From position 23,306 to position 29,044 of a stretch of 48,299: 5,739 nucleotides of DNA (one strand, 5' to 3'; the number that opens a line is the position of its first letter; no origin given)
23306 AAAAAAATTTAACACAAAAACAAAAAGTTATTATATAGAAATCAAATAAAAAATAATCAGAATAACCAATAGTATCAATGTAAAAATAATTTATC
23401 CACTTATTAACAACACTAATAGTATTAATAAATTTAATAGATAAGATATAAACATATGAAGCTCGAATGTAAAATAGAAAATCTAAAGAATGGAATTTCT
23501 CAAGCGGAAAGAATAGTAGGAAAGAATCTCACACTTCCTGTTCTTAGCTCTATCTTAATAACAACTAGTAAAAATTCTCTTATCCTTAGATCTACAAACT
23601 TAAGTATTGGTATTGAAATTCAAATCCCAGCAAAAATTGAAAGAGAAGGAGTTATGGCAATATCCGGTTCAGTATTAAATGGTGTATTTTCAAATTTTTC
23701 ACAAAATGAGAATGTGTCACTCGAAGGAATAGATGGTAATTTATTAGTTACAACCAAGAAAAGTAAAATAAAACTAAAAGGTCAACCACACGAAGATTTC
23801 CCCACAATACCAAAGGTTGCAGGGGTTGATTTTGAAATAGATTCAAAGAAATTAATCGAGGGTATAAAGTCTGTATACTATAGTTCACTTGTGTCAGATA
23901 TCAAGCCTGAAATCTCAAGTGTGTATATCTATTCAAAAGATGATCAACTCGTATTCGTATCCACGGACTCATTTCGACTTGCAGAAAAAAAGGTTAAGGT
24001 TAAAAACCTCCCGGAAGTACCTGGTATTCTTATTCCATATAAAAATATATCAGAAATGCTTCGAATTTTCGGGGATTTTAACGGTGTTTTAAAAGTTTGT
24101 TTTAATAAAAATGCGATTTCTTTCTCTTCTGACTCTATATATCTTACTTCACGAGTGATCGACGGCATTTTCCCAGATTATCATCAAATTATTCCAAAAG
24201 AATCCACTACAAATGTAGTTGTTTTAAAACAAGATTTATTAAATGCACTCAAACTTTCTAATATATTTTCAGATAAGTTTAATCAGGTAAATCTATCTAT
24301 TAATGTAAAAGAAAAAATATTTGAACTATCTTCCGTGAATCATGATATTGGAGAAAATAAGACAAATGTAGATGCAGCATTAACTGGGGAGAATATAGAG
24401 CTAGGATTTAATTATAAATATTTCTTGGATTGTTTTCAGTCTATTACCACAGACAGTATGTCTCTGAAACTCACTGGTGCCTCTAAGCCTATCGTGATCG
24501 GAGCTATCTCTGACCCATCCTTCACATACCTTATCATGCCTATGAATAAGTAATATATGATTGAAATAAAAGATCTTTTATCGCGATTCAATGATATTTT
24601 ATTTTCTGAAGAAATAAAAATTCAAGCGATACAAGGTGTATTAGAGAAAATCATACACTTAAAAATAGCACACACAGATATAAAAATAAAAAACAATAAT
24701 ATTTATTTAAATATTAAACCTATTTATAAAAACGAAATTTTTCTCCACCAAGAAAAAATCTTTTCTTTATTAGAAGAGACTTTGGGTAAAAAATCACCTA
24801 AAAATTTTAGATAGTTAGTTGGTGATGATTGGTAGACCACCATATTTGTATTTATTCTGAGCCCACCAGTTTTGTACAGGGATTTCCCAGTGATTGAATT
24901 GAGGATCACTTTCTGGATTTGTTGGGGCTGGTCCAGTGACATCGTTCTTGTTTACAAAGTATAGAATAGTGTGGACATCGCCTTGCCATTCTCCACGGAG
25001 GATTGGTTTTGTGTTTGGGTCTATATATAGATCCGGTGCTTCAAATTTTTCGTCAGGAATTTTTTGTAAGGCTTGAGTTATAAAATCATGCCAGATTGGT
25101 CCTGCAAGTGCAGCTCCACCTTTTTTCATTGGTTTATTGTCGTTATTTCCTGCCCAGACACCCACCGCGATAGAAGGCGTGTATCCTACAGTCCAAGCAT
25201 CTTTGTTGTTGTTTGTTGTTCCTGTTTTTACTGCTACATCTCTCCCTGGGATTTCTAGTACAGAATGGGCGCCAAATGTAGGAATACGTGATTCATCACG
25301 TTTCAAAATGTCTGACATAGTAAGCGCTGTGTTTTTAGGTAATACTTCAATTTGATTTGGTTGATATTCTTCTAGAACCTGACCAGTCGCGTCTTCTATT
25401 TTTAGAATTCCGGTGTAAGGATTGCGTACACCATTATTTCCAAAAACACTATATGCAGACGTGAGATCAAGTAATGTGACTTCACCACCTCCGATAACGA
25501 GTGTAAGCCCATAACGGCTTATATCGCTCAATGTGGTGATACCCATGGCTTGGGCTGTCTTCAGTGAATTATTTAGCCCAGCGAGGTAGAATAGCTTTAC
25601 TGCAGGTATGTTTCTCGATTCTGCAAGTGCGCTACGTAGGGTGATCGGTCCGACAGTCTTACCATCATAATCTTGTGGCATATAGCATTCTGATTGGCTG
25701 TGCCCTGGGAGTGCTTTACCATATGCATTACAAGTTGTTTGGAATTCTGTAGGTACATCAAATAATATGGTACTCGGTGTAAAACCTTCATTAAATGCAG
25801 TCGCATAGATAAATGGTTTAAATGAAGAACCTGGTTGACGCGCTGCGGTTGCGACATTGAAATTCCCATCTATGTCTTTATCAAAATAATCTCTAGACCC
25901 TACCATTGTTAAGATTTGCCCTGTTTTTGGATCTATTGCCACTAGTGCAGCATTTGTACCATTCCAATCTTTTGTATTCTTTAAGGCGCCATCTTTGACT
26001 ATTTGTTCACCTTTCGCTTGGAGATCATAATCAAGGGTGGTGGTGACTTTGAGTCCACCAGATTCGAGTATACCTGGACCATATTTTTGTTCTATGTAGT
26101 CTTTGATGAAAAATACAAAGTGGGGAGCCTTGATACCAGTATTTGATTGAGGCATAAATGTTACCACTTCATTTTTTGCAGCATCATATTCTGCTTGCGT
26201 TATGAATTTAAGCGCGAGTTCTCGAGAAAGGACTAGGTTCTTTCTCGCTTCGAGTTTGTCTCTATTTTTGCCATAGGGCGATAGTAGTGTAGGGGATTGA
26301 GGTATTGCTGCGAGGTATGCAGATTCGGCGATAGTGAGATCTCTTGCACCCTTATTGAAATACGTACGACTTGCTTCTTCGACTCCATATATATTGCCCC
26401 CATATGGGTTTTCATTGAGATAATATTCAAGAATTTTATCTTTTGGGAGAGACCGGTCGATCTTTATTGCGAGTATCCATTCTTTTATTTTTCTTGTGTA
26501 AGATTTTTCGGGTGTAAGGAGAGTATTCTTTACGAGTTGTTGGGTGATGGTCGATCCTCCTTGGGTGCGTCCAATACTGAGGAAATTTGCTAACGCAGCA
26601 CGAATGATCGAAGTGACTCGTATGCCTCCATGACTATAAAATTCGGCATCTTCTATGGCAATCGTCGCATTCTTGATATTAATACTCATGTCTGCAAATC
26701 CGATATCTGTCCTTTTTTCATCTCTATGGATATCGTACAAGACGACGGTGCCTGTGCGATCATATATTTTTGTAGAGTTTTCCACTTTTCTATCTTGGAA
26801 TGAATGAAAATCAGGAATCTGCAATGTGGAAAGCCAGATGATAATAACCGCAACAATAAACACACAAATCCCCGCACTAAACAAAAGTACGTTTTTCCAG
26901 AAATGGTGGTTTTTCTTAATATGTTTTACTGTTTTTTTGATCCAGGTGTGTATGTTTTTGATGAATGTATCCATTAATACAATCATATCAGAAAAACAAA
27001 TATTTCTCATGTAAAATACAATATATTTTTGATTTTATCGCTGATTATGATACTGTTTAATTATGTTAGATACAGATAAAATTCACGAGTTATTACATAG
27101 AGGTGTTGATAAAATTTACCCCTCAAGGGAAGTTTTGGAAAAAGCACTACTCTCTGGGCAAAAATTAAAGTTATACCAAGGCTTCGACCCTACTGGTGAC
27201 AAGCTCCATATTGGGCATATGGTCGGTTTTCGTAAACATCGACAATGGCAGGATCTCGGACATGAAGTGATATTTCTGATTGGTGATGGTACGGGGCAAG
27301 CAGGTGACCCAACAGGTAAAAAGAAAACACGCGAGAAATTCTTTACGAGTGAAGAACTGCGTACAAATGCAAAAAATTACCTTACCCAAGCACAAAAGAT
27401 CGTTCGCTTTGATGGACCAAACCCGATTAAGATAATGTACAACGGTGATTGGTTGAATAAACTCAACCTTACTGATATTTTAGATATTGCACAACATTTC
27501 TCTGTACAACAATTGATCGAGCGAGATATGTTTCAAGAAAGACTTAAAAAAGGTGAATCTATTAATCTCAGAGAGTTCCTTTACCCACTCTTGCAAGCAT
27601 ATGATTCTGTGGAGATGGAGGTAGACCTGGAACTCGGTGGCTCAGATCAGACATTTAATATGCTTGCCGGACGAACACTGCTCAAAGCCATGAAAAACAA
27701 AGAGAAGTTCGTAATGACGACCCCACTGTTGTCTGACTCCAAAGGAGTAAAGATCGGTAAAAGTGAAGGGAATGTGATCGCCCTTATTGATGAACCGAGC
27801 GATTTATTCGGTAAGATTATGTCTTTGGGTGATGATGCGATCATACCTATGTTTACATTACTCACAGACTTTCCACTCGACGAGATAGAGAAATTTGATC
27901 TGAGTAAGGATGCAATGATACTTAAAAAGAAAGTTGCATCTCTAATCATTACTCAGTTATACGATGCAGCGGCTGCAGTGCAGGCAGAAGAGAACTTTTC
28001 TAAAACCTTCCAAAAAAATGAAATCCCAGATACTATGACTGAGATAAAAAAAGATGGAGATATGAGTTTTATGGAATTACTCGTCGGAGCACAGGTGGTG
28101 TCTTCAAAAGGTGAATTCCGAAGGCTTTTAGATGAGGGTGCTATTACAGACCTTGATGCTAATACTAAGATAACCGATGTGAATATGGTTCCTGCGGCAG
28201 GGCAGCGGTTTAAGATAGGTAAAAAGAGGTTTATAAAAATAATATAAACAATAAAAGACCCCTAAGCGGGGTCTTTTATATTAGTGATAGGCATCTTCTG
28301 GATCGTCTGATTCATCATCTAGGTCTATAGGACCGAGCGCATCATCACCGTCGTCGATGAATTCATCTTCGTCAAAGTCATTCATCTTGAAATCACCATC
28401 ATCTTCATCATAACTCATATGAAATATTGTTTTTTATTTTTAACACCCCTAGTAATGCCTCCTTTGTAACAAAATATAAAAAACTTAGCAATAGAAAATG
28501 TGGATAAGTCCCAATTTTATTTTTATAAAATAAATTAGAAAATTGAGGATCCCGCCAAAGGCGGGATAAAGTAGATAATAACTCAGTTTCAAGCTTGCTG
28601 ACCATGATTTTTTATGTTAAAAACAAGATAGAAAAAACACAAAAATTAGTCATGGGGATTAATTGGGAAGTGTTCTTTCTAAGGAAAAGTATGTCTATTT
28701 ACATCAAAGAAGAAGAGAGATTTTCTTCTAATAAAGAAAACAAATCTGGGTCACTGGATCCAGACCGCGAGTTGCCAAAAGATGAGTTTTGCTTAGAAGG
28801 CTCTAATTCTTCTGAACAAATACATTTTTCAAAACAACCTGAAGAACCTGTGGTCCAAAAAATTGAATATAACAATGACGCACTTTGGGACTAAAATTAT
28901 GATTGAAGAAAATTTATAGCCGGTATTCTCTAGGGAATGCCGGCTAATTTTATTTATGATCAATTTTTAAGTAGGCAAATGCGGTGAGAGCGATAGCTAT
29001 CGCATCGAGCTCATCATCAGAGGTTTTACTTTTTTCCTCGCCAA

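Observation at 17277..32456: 336-bp near-identical inverted repeat inside two genes brackets the whole dnaA/oriC segment: a gene-conversion tract and a possible invertible, domain-swapping segment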

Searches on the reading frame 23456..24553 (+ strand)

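Call 6: search_protein_families(library=pfam, proteins=[window:23456-24553:+], max_evalue=0.01)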
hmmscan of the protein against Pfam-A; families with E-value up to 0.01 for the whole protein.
window:23456-24553:+ (365 aa): 3 families
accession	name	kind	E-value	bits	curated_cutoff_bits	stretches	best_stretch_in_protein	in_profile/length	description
PF02768.20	DNA_pol3_beta_3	-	1.8e-26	92.7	27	1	244-363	2-120/121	DNA polymerase III beta subunit, C-terminal domain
PF00712.24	DNA_pol3_beta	-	1.4e-22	80.5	24.4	2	1-119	1-120/120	DNA polymerase III beta subunit, N-terminal domain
PF02767.21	DNA_pol3_beta_2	-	5.5e-22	78.7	27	1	127-241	1-116/116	DNA polymerase III beta subunit, central domain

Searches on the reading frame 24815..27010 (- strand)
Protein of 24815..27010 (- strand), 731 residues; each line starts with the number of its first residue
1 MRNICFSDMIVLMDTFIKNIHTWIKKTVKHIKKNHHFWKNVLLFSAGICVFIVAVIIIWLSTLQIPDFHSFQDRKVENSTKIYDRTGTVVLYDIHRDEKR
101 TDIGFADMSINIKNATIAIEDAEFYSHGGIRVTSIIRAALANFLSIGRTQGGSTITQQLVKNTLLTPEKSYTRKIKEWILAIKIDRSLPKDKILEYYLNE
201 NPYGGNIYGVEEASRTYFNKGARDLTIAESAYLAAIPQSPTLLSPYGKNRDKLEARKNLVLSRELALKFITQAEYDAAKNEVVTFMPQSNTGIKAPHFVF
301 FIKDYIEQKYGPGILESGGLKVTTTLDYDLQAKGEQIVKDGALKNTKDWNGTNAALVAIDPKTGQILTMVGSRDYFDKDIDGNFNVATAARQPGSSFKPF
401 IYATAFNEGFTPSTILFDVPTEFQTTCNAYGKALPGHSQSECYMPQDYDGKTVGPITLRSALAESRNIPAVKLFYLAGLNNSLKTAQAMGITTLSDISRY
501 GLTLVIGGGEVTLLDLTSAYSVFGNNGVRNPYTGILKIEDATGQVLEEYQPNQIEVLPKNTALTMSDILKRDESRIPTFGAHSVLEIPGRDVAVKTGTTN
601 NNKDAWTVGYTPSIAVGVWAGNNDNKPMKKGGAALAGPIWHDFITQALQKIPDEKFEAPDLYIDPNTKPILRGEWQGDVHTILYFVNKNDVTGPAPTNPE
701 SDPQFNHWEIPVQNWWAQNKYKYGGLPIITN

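Call 6: search_protein_families(library=pfam, proteins=[window:24815-27010:-], max_evalue=0.01)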
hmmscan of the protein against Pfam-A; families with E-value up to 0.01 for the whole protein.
window:24815-27010:- (731 aa): 2 families
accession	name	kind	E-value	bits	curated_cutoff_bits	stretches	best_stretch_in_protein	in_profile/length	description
PF00912.28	Transgly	-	4.6e-58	196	27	1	91-263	5-176/178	Transglycosylase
PF00905.27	Transpeptidase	-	7.8e-26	91.4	22.1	1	355-643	2-297/299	Penicillin binding protein transpeptidase domain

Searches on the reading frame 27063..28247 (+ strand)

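Call 6: search_protein_families(library=pfam, proteins=[window:27063-28247:+], max_evalue=0.01)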
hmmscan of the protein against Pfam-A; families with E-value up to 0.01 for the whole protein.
window:27063-28247:+ (394 aa): 2 families
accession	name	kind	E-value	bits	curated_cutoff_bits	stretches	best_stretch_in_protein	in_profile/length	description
PF00579.31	tRNA-synt_1b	-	1.1e-63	215.7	21.1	1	33-317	4-292/292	tRNA synthetases class I (W and Y)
PF22421.1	SYY_C-terminal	-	0.002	18.4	27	1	326-382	12-65/83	Tyrosine--tRNA ligase SYY-like C-terminal domain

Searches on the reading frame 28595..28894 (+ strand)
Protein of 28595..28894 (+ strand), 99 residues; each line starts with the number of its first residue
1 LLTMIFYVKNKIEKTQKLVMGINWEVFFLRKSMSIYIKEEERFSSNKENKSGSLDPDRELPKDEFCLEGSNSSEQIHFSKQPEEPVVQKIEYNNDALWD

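Call 30: search_protein_families(library=pfam, proteins=[window:28595-28894:+], max_evalue=0.01)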
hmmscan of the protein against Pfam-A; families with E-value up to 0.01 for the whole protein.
window:28595-28894:+ (99 aa): 0 families
